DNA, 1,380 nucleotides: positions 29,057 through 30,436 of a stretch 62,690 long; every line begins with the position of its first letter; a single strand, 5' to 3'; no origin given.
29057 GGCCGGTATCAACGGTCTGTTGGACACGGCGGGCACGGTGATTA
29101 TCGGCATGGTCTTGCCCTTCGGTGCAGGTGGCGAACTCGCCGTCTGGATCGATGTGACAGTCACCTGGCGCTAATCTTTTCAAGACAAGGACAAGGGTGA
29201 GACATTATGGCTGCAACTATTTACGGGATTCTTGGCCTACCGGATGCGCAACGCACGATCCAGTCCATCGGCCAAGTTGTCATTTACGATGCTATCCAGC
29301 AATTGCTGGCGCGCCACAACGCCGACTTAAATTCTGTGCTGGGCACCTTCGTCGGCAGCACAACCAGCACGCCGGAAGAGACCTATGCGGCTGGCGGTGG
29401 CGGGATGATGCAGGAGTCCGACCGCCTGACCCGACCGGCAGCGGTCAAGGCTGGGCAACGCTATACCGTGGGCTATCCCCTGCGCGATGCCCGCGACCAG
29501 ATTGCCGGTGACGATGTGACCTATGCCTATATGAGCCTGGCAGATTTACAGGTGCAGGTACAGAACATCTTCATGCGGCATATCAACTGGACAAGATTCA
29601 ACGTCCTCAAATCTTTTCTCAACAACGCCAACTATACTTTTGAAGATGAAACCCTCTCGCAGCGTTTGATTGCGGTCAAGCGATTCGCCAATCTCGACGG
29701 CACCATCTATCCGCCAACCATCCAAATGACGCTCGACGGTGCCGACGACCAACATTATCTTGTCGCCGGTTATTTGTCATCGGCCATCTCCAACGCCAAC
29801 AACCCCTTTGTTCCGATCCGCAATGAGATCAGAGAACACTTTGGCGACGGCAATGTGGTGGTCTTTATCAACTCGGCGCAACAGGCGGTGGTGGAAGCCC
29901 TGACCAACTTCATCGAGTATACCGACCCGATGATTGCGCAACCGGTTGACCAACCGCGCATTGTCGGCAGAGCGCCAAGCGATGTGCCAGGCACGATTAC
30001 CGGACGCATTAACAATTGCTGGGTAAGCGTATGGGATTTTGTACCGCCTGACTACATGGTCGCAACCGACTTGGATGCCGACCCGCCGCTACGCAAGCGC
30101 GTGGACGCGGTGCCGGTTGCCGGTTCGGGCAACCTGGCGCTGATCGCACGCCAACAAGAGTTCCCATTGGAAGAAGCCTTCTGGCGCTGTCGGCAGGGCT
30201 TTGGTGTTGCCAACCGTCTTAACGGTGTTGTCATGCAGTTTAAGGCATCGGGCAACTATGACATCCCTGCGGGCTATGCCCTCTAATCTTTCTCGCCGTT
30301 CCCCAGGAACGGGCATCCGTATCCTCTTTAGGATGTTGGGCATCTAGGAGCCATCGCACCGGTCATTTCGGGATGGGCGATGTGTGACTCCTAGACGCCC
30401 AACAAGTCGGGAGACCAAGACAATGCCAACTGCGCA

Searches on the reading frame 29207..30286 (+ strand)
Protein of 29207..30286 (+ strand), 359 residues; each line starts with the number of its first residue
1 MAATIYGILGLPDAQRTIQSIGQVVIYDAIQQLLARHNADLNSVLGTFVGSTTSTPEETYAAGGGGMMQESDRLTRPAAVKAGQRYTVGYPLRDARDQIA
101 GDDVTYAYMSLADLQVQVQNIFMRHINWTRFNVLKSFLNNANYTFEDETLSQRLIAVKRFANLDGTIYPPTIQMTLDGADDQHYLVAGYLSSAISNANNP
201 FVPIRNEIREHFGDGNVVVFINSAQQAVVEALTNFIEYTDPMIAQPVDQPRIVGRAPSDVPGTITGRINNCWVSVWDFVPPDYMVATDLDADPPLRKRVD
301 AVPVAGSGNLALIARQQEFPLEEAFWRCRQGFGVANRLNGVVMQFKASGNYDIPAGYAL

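Call 20: search_protein_families(library=phrogs, proteins=[window:29207-30286:+], max_evalue=0.001)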
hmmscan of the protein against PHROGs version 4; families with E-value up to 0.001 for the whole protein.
window:29207-30286:+ (359 aa): 1 family
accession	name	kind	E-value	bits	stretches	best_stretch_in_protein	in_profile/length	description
phrog_3990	-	head and packaging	1.2e-17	65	1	17-357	32-383/390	major head protein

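Call 46: search_dna_similar(query=window:29207-30286:+, collection=phages, mode=protein, max_rows=15)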
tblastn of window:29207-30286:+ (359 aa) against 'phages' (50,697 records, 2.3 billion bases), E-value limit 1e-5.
Records with a match: 34; places in all: 34; records where one place covers at least 80% of the query: 2.
Best place of each record, by identity: <60% 34.
By first word of the organism name: Microbacterium 32; Gordonia 2.
By host as written in the record: Microbacterium foliorum NRRL B-24224 22; Microbacterium foliorum NRRL B-24224 SEA 10; Gordonia rubripertincta NRRL B-16540 2.
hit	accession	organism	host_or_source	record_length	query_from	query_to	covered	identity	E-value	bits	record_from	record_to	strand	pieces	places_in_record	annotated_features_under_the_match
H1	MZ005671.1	Gordonia phage DumpTruck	Gordonia rubripertincta NRRL B-16540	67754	41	357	88%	24.0%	9e-6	54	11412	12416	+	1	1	14: major capsid protein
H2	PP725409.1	Gordonia phage Xenia2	Gordonia rubripertincta NRRL B-16540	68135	41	357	88%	24.0%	9e-6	54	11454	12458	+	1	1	15: major capsid protein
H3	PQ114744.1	Microbacterium phage Poultress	Microbacterium foliorum NRRL B-24224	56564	106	357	70%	27.7%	5e-7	58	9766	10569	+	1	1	17: major capsid protein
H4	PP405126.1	Microbacterium phage MortySmith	Microbacterium foliorum NRRL B-24224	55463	106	357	70%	27.1%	5e-7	58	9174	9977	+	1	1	16: major capsid protein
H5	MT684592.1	Microbacterium phage Aesir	Microbacterium foliorum NRRL B-24224 SEA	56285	106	357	70%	27.1%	6e-7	57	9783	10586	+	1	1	17: major capsid protein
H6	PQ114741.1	Microbacterium phage Crestdrop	Microbacterium foliorum NRRL B-24224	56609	106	357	70%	27.1%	6e-7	57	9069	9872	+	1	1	17: major capsid protein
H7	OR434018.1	Microbacterium phage Erudite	Microbacterium foliorum NRRL B-24224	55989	106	357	70%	27.1%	6e-7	57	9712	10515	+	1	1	17: major capsid protein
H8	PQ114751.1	Microbacterium phage Dauntless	Microbacterium foliorum NRRL B-24224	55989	106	357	70%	27.1%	6e-7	57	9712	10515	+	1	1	17: major capsid protein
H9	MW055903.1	Microbacterium phage DannyDe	Microbacterium foliorum NRRL B-24224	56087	106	357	70%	27.1%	6e-7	57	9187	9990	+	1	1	17: major capsid protein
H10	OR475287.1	Microbacterium phage JDawG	Microbacterium foliorum NRRL B-24224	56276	106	357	70%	27.1%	6e-7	57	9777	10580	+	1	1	17: major capsid protein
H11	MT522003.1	Microbacterium phage Rie18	Microbacterium foliorum NRRL B-24224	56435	106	357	70%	26.7%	5e-7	58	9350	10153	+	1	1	18: major capsid protein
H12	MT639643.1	Microbacterium phage FreddieHg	Microbacterium foliorum NRRL B-24224 SEA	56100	106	357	70%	26.7%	5e-7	57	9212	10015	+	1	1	17: major capsid protein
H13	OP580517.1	Microbacterium phage Hager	Microbacterium foliorum NRRL B-24224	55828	106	357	70%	26.7%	6e-7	57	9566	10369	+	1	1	19: major capsid protein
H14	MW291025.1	Microbacterium phage Haunter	Microbacterium foliorum NRRL B-24224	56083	106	357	70%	26.7%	6e-7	57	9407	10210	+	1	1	18: major capsid protein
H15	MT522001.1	Microbacterium phage Karate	Microbacterium foliorum NRRL B-24224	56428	106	357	70%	26.7%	6e-7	57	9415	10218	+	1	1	17: major capsid protein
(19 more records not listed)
